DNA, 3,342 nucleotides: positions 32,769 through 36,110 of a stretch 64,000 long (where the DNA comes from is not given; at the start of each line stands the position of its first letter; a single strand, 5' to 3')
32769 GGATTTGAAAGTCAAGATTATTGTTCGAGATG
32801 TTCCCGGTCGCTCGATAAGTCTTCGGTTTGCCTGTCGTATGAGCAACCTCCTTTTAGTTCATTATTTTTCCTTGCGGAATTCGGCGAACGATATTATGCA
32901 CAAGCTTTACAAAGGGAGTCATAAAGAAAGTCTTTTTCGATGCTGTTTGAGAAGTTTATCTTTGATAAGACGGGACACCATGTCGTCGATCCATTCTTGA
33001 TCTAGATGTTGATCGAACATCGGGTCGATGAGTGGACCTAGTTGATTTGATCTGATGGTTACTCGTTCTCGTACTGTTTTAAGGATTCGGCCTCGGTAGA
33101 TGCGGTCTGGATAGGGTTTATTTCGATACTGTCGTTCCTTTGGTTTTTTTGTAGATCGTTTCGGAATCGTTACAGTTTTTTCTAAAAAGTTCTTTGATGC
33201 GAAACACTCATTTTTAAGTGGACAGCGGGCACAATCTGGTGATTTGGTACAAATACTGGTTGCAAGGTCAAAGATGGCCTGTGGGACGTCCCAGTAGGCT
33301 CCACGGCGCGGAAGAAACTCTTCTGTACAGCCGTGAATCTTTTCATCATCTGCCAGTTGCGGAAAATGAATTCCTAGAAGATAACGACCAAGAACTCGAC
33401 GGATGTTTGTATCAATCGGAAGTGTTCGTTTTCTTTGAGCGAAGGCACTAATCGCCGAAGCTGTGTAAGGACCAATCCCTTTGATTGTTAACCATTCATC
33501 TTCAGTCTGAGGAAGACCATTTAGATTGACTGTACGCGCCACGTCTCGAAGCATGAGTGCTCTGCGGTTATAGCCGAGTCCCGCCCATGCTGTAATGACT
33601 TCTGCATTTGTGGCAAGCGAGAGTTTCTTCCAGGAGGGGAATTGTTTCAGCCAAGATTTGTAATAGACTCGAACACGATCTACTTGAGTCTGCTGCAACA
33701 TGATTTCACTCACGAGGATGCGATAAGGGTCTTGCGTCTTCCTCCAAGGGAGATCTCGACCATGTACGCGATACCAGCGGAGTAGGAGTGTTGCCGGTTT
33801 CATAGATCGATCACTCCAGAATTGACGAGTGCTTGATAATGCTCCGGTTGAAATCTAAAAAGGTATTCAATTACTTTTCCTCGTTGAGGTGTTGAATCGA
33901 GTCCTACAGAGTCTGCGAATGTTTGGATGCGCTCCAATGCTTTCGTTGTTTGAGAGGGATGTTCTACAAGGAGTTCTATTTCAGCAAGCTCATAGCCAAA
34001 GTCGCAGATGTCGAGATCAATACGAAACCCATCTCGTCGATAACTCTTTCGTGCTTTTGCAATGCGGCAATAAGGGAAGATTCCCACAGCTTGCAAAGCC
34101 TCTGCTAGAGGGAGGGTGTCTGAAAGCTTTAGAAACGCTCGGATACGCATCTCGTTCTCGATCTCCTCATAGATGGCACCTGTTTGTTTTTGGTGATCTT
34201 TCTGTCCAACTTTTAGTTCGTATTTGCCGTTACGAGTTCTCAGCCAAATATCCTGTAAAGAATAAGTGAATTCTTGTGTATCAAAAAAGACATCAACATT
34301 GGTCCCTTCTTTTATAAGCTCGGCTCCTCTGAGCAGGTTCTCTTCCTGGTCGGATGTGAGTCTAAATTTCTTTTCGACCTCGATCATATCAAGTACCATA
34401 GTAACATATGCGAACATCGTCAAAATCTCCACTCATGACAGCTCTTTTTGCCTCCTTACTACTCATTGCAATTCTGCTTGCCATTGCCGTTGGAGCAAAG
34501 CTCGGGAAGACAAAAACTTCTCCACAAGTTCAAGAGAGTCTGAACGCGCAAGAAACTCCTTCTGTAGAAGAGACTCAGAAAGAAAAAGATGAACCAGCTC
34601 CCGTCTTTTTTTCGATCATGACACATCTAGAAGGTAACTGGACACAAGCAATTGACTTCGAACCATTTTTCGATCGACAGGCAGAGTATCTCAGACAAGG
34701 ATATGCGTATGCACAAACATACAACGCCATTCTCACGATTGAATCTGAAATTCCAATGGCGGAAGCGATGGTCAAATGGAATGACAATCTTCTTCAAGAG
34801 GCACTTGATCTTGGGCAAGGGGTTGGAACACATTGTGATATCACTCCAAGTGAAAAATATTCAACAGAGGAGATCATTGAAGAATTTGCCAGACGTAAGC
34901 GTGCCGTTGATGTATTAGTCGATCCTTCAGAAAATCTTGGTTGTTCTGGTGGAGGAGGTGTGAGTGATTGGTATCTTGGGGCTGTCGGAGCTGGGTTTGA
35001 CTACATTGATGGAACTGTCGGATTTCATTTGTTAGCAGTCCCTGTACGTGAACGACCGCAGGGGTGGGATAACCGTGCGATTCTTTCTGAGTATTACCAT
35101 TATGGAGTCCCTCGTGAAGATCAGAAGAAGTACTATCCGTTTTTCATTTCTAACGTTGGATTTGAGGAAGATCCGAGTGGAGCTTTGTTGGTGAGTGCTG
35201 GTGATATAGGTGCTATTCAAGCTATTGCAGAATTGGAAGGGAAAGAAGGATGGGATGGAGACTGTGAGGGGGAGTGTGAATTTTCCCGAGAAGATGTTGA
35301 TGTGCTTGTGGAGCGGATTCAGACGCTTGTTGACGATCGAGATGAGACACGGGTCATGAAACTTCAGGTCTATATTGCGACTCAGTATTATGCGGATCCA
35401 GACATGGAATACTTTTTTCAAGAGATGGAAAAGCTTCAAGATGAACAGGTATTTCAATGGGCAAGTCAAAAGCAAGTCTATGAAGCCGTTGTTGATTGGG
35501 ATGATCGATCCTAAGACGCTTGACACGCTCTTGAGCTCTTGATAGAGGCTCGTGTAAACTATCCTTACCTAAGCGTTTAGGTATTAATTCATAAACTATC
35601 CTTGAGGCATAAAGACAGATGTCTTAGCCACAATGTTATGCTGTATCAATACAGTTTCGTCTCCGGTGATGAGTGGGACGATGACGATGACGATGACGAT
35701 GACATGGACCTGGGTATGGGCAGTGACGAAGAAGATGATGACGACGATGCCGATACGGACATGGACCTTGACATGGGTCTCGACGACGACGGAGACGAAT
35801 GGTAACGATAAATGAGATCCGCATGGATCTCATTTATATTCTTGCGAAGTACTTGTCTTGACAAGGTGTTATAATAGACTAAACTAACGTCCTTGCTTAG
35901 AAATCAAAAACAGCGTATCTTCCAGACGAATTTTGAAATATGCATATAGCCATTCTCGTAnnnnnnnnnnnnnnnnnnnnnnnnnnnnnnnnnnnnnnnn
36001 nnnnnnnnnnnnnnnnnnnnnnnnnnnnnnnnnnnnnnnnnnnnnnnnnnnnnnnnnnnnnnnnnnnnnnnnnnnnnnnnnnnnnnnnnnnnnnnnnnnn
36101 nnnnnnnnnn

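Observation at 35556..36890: Stand-alone poly-acidic micro-ORF directly upstream of a RimK-family ATP-grasp ligase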

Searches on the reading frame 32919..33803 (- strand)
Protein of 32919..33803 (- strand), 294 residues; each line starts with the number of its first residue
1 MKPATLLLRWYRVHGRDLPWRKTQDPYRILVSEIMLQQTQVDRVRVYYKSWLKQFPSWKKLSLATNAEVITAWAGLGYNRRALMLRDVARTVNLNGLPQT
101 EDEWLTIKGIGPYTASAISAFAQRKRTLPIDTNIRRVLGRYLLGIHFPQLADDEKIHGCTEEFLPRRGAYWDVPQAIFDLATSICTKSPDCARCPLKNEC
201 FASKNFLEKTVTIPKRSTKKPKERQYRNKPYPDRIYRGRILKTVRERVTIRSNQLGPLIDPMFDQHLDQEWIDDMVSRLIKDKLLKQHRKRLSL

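Call 3: search_protein_families(library=pfam, proteins=[window:32919-33803:-], max_evalue=0.01)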
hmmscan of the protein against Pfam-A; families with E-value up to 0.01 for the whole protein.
window:32919-33803:- (294 aa): 2 families
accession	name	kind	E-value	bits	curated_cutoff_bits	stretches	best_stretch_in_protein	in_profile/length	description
PF00730.31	HhH-GPD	-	1.7e-13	51.3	26.2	1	31-142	1-87/108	HhH-GPD superfamily base excision DNA repair protein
PF00633.29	HHH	-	5.6e-06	26.4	24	1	95-120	4-29/30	Helix-hairpin-helix motif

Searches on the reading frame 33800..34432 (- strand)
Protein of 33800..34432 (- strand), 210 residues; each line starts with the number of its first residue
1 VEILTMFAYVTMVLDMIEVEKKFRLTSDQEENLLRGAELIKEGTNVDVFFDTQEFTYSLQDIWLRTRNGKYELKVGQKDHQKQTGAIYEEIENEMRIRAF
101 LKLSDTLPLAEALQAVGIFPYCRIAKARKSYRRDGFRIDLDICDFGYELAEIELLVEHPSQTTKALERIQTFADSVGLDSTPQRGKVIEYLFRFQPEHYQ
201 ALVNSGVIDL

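Call 3: search_protein_families(library=pfam, proteins=[window:33800-34432:-], max_evalue=0.01)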
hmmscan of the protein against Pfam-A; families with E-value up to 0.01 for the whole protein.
window:33800-34432:- (210 aa): 1 family
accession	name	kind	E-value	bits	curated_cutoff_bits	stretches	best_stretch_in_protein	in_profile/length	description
PF01928.26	CYTH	-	7.9e-15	55.6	23.2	1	16-180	1-171/179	CYTH domain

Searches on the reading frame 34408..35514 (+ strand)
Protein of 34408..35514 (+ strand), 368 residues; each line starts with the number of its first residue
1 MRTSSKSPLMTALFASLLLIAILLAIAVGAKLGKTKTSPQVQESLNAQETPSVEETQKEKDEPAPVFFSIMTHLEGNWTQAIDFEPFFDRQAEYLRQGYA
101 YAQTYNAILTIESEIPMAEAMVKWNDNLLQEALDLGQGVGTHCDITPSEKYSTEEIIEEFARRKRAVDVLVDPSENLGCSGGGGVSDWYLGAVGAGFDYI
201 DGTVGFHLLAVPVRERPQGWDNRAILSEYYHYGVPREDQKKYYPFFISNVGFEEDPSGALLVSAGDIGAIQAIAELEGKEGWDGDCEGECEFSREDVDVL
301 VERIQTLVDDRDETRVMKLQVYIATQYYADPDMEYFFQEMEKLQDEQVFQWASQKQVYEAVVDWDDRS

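Call 3: search_protein_families(library=pfam, proteins=[window:34408-35514:+], max_evalue=0.01)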
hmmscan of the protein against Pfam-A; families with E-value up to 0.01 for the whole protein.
window:34408-35514:+ (368 aa): 1 family
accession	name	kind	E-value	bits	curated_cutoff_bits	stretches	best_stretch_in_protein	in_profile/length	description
PF11382.13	MctB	-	0.0066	16.6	25.6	0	19-58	11-50/306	Copper transport outer membrane protein, MctB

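Call 4: search_protein_families(library=ncbifam, proteins=[window:34408-35514:+], max_evalue=0.01)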
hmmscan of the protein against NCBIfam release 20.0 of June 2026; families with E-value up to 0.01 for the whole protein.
window:34408-35514:+ (368 aa): 0 families

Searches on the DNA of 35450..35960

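Call 16: search_rna_families(source=window, start=35450, end=35960, threshold=evalue, max_evalue=10)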
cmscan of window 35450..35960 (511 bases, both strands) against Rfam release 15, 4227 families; matches with E-value up to 10: 5.
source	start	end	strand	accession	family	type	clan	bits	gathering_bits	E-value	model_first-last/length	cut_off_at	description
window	35805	35925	-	RF02449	ncr1015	Gene; sRNA;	-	18.1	60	6.6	1-121/121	no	Bacillus sRNA ncr1015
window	35849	35912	+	RF04280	mir-890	Gene; miRNA;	CL00136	15.4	56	2.3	1-74/74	no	mir-890 microRNA precursor family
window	35662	35704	+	RF01139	sR2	Gene; snRNA; snoRNA; CD-box;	-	14.6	42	0.89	1-57/57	no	Small nucleolar RNA sR2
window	35662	35707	+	RF01307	sR55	Gene; snRNA; snoRNA; CD-box;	-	11.4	35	8.6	1-65/65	no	Small nucleolar RNA sR55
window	35662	35715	+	RF01145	sR14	Gene; snRNA; snoRNA; CD-box;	-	9.1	38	8.9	1-54/54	no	Small nucleolar RNA sR14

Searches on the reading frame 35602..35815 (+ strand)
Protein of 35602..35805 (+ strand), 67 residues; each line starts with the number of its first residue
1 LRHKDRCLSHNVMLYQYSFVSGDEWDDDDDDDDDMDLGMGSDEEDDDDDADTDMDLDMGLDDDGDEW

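Call 3: search_protein_families(library=pfam, proteins=[window:35602-35805:+, window:35633-35815:+], max_evalue=0.01)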
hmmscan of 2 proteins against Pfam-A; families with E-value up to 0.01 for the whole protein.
window:35602-35805:+ (67 aa): 0 families

window:35633-35815:+ (60 aa): 0 families

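Call 4: search_protein_families(library=ncbifam, proteins=[window:35602-35805:+], max_evalue=0.01)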
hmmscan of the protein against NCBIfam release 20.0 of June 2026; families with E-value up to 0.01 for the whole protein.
window:35602-35805:+ (67 aa): 0 families
